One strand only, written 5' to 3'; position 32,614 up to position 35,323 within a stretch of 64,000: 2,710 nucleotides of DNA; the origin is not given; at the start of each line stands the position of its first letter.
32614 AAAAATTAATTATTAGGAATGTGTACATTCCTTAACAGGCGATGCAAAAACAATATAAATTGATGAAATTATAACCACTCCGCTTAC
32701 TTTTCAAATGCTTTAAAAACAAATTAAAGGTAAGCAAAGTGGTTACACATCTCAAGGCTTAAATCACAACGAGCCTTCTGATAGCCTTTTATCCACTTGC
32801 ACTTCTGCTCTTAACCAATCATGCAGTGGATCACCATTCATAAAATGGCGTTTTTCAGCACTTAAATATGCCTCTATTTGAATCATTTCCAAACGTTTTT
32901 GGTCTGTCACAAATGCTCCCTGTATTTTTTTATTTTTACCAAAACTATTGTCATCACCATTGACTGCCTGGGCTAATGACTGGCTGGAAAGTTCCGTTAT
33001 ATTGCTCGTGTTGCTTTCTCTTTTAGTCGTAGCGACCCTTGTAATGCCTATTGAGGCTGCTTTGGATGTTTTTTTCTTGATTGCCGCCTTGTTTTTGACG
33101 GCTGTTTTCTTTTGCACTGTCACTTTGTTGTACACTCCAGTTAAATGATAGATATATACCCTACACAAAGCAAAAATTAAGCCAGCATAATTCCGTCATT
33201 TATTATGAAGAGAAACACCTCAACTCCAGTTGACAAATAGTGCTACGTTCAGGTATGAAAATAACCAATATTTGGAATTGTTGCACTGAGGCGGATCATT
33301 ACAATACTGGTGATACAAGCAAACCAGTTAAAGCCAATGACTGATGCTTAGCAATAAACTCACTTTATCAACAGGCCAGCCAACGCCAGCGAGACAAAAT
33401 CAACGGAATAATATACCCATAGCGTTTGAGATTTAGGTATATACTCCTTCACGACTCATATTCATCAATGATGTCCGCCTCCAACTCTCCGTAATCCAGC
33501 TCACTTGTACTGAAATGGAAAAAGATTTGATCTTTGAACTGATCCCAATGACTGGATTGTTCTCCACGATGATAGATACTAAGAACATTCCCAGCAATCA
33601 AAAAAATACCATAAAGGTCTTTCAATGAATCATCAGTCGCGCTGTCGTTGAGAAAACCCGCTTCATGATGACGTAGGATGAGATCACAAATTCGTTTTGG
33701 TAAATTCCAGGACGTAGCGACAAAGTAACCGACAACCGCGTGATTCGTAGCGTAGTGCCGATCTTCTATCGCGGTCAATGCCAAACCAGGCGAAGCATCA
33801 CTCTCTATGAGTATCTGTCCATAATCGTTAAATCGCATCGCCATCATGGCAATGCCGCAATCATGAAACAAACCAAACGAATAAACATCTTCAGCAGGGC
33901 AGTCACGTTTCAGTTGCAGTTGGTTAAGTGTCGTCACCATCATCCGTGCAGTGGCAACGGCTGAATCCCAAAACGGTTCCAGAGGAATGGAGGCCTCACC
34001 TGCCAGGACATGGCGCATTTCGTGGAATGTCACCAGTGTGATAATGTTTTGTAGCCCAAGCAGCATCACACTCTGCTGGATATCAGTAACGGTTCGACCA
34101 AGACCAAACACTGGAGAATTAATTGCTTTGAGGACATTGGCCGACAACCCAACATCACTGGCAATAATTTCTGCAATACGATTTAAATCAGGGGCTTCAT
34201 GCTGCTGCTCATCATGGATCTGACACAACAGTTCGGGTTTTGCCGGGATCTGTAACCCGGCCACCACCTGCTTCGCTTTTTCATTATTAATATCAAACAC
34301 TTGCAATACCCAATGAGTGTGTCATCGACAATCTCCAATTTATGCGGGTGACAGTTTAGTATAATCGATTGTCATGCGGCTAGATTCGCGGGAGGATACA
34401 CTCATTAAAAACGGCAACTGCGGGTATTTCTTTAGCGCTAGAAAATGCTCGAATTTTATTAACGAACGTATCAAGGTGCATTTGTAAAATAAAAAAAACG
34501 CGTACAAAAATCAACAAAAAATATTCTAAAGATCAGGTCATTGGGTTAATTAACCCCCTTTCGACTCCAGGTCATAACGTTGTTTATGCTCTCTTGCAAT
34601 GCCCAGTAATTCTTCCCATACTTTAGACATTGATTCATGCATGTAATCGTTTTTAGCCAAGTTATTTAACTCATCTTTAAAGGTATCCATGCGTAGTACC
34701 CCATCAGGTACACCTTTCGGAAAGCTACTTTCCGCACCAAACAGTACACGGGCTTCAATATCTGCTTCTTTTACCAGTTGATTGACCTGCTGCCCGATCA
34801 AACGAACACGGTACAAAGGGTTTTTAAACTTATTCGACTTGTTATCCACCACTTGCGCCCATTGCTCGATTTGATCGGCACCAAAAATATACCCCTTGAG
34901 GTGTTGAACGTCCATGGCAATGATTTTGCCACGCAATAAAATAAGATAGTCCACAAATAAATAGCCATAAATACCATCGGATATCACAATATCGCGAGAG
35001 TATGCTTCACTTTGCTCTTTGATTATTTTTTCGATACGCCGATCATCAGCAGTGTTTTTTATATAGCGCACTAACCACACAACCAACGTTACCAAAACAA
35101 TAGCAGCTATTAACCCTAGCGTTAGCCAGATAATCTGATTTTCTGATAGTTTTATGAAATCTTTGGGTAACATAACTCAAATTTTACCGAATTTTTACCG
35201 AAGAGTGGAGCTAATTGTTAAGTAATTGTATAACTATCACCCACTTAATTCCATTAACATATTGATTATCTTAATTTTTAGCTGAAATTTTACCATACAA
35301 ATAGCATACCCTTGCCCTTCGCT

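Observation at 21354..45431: MITE-like interspersed element family with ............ terminal inverted repeats (at least 7 copies in 24 kb)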

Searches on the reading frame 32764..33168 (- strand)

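Call 15: search_protein_families(library=pfam, proteins=[window:32764-33168:-])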
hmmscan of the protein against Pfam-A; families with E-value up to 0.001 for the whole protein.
window:32764-33168:- (134 aa): 1 family
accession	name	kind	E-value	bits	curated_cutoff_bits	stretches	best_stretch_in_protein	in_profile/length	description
PF11154.13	DUF2934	-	3e-07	30.4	22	1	92-126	2-36/37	Protein of unknown function (DUF2934)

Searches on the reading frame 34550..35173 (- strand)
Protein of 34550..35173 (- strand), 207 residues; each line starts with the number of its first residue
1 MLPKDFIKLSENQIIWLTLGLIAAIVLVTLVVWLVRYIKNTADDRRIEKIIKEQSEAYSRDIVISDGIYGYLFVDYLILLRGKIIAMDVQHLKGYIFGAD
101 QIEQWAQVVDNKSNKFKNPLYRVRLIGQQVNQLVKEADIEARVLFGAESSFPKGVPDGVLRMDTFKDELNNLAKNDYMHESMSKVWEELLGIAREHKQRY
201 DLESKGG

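Call 16: search_protein_families(library=pfam, proteins=[window:34550-35173:-])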
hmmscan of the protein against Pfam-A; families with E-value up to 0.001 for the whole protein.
window:34550-35173:- (207 aa): 1 family
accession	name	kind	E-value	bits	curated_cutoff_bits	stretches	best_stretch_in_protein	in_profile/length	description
PF08378.17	NERD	-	2.6e-06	28.4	22.1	1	46-140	8-105/111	Nuclease-related domain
